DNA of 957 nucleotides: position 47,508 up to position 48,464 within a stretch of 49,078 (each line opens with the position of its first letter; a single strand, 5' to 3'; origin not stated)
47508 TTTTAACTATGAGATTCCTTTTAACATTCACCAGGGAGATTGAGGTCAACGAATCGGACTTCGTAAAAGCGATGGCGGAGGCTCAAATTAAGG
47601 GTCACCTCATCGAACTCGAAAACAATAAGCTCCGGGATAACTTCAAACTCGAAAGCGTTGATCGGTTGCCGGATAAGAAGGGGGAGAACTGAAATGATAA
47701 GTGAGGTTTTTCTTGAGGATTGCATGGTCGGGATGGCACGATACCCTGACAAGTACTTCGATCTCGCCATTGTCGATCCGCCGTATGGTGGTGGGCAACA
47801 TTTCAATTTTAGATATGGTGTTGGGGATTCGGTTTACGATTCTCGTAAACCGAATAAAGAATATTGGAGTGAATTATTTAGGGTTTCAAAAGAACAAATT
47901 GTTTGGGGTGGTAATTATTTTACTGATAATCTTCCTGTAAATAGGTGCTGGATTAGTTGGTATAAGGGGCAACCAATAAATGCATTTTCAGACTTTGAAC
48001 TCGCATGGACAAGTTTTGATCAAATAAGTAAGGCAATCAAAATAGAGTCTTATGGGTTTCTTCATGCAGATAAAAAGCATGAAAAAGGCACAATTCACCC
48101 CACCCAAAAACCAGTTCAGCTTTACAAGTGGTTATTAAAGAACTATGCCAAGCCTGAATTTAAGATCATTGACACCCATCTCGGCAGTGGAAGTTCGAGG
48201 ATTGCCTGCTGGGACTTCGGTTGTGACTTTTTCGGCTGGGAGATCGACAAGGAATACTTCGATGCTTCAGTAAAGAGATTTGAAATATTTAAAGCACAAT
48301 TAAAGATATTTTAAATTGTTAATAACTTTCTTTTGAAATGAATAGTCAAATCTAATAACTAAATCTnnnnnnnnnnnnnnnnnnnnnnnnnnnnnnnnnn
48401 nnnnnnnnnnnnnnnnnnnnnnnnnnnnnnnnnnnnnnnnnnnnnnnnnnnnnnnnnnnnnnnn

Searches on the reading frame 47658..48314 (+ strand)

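Call 31: search_protein_families(library=pfam, proteins=[window:47658-48314:+], max_evalue=0.001)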
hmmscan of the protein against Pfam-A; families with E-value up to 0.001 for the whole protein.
window:47658-48314:+ (218 aa): 1 family
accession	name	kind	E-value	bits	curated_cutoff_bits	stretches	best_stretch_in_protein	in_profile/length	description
PF01555.25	N6_N4_Mtase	-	2.8e-12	47.5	26.7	1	134-205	149-220/221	DNA methylase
